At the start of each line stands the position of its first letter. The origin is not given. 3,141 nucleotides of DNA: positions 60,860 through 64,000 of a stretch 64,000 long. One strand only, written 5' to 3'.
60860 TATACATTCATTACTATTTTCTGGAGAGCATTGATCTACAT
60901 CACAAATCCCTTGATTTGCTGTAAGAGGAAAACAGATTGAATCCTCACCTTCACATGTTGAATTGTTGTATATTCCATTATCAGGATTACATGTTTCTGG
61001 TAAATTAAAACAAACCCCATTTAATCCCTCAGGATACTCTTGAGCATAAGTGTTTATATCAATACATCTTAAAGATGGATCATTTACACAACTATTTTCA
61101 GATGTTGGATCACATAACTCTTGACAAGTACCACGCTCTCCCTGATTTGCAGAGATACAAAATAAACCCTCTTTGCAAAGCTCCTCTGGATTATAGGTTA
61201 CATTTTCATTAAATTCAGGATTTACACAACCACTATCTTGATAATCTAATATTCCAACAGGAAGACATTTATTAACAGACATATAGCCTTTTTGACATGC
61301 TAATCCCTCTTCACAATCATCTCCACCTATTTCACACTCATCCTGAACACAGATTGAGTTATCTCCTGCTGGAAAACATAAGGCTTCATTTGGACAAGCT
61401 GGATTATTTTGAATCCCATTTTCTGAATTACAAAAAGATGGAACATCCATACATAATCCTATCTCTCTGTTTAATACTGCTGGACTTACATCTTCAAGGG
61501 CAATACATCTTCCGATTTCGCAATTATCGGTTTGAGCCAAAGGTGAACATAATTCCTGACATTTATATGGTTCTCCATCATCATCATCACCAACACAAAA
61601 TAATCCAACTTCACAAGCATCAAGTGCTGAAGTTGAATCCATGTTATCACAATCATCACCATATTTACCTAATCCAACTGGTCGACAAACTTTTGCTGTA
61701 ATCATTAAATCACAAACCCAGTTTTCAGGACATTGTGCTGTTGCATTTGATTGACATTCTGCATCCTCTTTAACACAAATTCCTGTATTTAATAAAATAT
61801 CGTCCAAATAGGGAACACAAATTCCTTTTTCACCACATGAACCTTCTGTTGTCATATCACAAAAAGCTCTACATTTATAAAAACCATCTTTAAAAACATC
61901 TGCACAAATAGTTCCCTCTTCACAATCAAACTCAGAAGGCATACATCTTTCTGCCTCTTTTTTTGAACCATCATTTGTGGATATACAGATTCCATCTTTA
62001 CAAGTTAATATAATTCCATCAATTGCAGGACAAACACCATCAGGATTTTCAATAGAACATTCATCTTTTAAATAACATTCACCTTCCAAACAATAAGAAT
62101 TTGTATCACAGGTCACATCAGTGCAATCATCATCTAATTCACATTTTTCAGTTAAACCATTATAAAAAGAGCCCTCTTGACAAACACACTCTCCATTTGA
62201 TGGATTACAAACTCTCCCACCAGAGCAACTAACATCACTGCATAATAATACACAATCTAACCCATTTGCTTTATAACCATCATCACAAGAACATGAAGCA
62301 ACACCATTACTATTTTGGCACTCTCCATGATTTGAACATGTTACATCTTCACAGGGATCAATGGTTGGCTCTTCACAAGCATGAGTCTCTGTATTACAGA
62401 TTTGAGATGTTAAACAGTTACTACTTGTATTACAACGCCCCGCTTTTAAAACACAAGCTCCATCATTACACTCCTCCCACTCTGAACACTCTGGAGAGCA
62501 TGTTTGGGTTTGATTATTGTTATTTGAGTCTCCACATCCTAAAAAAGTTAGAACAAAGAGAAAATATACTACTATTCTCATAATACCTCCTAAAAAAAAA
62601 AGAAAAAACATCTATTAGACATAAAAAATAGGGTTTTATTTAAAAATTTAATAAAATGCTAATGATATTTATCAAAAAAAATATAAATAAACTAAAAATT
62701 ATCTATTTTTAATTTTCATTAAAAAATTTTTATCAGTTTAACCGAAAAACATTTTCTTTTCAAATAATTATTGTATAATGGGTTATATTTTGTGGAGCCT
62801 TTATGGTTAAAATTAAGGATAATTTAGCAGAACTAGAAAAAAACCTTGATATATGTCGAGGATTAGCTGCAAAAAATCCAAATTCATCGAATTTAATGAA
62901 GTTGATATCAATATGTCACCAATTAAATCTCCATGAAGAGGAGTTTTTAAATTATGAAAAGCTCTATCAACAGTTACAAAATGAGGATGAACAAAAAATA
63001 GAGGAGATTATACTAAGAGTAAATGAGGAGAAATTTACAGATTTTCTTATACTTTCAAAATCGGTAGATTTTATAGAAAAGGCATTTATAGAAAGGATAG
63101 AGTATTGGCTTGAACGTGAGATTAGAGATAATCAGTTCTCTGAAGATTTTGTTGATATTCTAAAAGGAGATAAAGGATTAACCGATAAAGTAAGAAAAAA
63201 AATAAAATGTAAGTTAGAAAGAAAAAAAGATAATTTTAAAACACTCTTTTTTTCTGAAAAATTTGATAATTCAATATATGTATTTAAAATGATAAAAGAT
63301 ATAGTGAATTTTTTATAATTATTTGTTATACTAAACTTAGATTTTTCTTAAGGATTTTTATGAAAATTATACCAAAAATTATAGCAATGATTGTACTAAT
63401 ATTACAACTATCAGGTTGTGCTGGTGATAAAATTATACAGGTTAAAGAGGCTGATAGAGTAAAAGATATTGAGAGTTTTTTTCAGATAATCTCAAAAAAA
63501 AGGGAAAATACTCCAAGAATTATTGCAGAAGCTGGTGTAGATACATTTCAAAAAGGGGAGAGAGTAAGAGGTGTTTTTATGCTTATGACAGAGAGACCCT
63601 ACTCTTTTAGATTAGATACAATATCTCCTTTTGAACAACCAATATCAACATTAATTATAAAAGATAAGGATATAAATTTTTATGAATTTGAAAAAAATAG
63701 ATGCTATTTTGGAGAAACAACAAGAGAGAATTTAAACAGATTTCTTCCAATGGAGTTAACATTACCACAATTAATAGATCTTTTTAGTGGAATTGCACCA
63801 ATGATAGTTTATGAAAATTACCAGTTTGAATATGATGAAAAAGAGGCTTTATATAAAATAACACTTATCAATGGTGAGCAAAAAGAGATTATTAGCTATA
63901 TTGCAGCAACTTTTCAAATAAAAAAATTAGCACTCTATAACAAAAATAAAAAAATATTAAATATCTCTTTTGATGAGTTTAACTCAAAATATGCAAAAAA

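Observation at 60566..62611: A 671-aa lipoprotein that is about 15% cysteine, built from EGF-like or follistatin-like repeat modules, with a T6-C-T10 homopolymer immediately upstream of its Shine-Dalgarno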

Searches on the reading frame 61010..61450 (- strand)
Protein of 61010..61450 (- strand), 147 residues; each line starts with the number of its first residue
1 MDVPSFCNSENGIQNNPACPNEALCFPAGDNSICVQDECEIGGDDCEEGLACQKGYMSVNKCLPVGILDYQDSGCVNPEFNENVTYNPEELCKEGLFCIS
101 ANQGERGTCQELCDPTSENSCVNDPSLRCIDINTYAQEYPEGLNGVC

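Call 54: search_solved_structures(query=A3, max_evalue=10, show_alignments=1)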
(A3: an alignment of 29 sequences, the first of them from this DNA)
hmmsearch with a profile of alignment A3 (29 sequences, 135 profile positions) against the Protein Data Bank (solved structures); distinct sequences matched with E-value up to 10: 2.
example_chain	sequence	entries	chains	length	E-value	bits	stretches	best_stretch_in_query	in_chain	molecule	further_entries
2kra_A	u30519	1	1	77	0.54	13.6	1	36-99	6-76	Prokineticin Bv8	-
9tux_C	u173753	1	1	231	7.3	9.9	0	7-81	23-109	Rh5-interacting protein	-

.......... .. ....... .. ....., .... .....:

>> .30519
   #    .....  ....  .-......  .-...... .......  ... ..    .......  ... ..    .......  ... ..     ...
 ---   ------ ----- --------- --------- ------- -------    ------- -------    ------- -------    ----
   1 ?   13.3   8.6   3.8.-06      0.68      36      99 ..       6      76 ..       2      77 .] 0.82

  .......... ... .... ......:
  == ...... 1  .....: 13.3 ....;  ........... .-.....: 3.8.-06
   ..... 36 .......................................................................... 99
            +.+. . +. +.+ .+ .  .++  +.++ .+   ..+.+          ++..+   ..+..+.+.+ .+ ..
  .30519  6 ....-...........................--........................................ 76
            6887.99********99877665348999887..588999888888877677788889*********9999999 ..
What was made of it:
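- On Colipase fold (colipase / prokineticin / Dickkopf CRD): Bv8 E 0.54 (call 54).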

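Call 57: predict_structure(alignment_id=A3)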
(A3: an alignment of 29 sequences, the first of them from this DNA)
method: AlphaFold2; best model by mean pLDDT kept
length: 147 residues; sequences in the alignment: 29
mean_pLDDT: 92.2   pTM: 0.81
mean pLDDT of the five models: 92.2, 91.8, 91.7, 91.6, 90.5
residues with pLDDT >= 90: 117; 70-90: 28; 50-70: 2; < 50: 0
segments of 3 or more residues with pLDDT < 50: none
pLDDT, mean of each block of 10 residues (from residue 1): 83 94 92 95 93 93 97 95 91 95 90 90 92 89 94
secondary structure, 60 per line:
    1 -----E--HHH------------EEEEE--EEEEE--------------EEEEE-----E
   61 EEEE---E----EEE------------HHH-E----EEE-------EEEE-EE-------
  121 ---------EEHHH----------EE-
elements in order: E24-28 E31-35 E50-54 E60-64 E73-75 E97-99 E107-110
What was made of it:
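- On Metallothionein-like metal-thiolate proteins: The fold is a confident beta-hairpin fold (call 57).
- The unit model has pLDDT 92.2 and pTM 0.81, so it is one compact domain (call 57). The fold is confidently predicted and compact (call 57).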

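Call 65: fold_search(model_id=the predicted structure, library=pdb)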
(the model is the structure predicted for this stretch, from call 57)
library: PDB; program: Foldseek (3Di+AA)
matches with E <= 10: 31; with E <= 0.001: 0
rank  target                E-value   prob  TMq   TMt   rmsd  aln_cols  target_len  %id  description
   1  1imt_MODEL_1_A        1.6e-01  0.25  0.18  0.29  11.4        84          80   19  MAMBA INTESTINAL TOXIN 1, NMR, 39 STRUCTURES (released 1999-04-20)
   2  8ivd_C                1.9e+00  0.10  0.16  0.20   6.8        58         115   16  COMPLEX STRUCTURE OF CD93-IGFBP7 (released 2024-01-17)
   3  9d20_D                2.3e+00  0.04  0.15  0.25  11.5       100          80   15  Crystal structure of DLK1 in complex with ACVR2B (released 2025-05-07)
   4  3bt4                  2.7e+00  0.05  0.19  0.26   8.1        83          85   16  Crystal Structure Analysis of AmFPI-1, fungal protease inhibitor from Antheraea mylitta (released 2008-12-30)
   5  8e1z_B                2.9e+00  0.02  0.14  0.13  12.9       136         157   19  Crystal structure of Plasmodium falciparum ookinete surface antigen Pfs28 (released 2022-11-30)
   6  6phb_E                3.2e+00  0.03  0.23  0.21  10.9       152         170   14  Pfs25 in complex with the human transmission blocking antibody 2530 (released 2019-10-02)
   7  4jdo_E                3.2e+00  0.03  0.16  0.13  13.0        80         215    9  Secreted chlamydial protein pgp3, coiled-coil deletion (released 2013-06-05)
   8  4in1                  3.9e+00  0.01  0.16  0.14  16.0       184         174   11  Structural Basis of Substrate Specificity and Protease Inhibition in Norwalk Virus (released 2013-02-20)
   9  6phb_I                4.1e+00  0.03  0.23  0.21  10.9       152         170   14  Pfs25 in complex with the human transmission blocking antibody 2530 (released 2019-10-02)
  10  5dg6_A                4.3e+00  0.01  0.15  0.14  15.1       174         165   12  2.35A resolution structure of Norovirus 3CL protease in complex an oxadiazole-based, cell permeable macrocyclic (21-me (released 2016-02-10)
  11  4qi4_A                5.2e+00  0.07  0.17  0.05   5.0        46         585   11  Dehydrogenase domain of Myriococcum thermophilum cellobiose dehydrogenase, MtDH (released 2015-07-15)
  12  3zxc_A                5.2e+00  0.03  0.19  0.28   7.5        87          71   20  E69 deletion mutant single insulin-like growth factor binding domain protein (SIBD-1) from Cupiennius salei (released 2012-06-06)
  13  6t82_A                5.5e+00  0.01  0.14  0.12  14.8       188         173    7  3C-like protease from Southampton virus complexed with FMOPL000542a. (released 2020-08-19)
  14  9a3x_B                5.9e+00  0.01  0.11  0.15  11.3        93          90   16  Predicted model of tissue transglutaminase 2 (TG2) in complex with plasma fibronectin type I modules 2 and 3 (FNI2-3) (released 2024-02-02)
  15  4inh_H                6.2e+00  0.01  0.16  0.14  15.2       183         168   11  Structural Basis of Substrate Specificity and Protease Inhibition in Norwalk Virus (released 2013-02-20)
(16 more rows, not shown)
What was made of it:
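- On Colipase fold (colipase / prokineticin / Dickkopf CRD): Foldseek MIT1 E 0.16 (call 65).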

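Call 67: find_homologous_proteins(query=A3, max_evalue=0.001)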
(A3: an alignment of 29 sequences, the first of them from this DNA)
Query A3 (29 sequences): 220 candidates shared short words with the query, none scored E <= 0.001.
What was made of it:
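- Tried and rejected: find_homologous_proteins with the unit alignment A3 returned no scored hits, not even the query's own family (call 67).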

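Call 87: search_protein_families(library=pfam, alignment_id=A3, max_evalue=1)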
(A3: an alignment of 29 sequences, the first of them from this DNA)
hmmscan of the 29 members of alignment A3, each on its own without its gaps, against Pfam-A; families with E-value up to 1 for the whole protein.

A. member 1, seq(147 aa): 0 families

B. families by the number of members that match (of 29 scanned): 19 families
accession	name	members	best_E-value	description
PF00095.26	WAP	3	0.02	WAP-type (Whey Acidic Protein) 'four-disulfide core'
PF14625.12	Lustrin_cystein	2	0.055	Lustrin, cysteine-rich repeated domain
PF04706.18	Dickkopf_N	2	0.055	Dickkopf N-terminal cysteine-rich region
PF23416.1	DUF7107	2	0.28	Domain of unknown function (DUF7107)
PF23427.1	EGF_4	1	0.014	EGF-like domain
PF02740.20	Colipase_C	1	0.028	Colipase, C-terminal domain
PF23117.1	DpnD_N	1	0.03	DpnD N-terminal domain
PF21094.3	Nup188_SH3-like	1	0.054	Nup188 SH3-like domain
PF24605.1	CEMIP_X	1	0.058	CEMIP domain X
PF13522.11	GATase_6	1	0.068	Glutamine amidotransferase domain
PF10623.15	PilI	1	0.12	Plasmid conjugative transfer protein PilI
PF09717.15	CPW_WPC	1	0.13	Plasmodium falciparum domain of unknown function (CPW_WPC)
PF21803.3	Nab2-zf4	1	0.14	Nab2-type CCCH zinc finger 4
PF12947.13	EGF_3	1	0.14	EGF domain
PF01666.22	DX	1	0.15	DX module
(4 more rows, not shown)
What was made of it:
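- On Colipase fold (colipase / prokineticin / Dickkopf CRD): Colipase_C E 0.028 in 1 of 29 units (call 87).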

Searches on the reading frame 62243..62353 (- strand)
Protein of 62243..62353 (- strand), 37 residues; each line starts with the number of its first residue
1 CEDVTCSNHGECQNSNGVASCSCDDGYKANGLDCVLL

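Call 86: search_solved_structures(query=A5, max_evalue=0.01)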
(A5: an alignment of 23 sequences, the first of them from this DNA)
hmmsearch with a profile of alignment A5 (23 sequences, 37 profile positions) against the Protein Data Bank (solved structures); distinct sequences matched with E-value up to 0.01: 52.
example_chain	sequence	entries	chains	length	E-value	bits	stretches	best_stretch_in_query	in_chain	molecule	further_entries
9pgb_A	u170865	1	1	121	2e-09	40.6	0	1-21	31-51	4-module Cysteine Rich Eggshell Membrane Protein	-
6pog_B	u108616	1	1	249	2.4e-09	40.3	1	4-29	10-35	Protein kinase C-binding protein NELL2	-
6pol_B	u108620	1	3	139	2.5e-09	40.3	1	3-32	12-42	Protein kinase C-binding protein NELL1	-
6tqk_A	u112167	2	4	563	6.2e-08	35.8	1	5-35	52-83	Uromodulin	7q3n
4xl1_A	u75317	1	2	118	1.8e-07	34.3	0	1-28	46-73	Neurogenic locus notch homolog protein 1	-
1toz_A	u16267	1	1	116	2.3e-07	34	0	1-34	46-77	Neurogenic locus notch homolog protein 1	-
6zs5_A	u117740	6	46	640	3.5e-07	33.4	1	5-35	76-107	Uromodulin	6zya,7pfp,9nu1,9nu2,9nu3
1emn_A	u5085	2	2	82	3.9e-07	33.3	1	8-35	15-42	FIBRILLIN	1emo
4xlw_A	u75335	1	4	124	4.2e-07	33.1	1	1-28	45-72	Neurogenic locus notch homolog protein 1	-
2vj3_A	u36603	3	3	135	1.3e-06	31.5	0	1-34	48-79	NEUROGENIC LOCUS NOTCH HOMOLOG PROTEIN 1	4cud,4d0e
4cue_A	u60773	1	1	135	1.9e-06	31.1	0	1-34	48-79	NEUROGENIC LOCUS NOTCH HOMOLOG PROTEIN 1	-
4cuf_A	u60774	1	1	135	2.8e-06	30.5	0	1-34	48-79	NEUROGENIC LOCUS NOTCH HOMOLOG PROTEIN 1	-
4d0f_A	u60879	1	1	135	4.9e-06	29.7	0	1-34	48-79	NEUROGENIC LOCUS NOTCH HOMOLOG PROTEIN 1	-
7alj_A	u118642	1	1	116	1.3e-05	28.4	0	1-28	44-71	Neurogenic locus Notch protein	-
8cdd_A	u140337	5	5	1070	1.4e-05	28.2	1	1-37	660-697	Rh5-interacting protein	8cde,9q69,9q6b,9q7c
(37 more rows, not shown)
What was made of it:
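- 62252..62353 (-): aa 77-110: EGF-like domain 1 (6 Cys, PROSITE EGF_2 signature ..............). Module profile A5 hits solved EGF domains at E 2e-9 (call 86).
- On EGF-like domain (Pfam EGF_2 / EGF_3; PROSITE EGF_2): However, a profile of the family's modules hits solved EGF domains at E 2e-9 (call 86).
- Closest known: EGF-like domain arrays. Same: A profile of these modules retrieves solved EGF domains at E 2e-9 (call 86).
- The EGF module profile hits solved EGF domains at E 2e-9 (call 86). The N-terminal modules are EGF-like (call 86).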

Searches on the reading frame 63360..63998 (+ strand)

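Call 97: search_protein_families(library=pfam, proteins=[window:63360-63998:+], max_evalue=0.01)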
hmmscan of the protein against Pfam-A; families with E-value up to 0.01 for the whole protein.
window:63360-63998:+ (213 aa): 1 family
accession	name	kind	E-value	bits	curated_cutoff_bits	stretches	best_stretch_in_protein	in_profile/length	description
PF03548.22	LolA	-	0.0019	18.4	23.6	0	67-113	23-64/165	Outer membrane lipoprotein carrier protein LolA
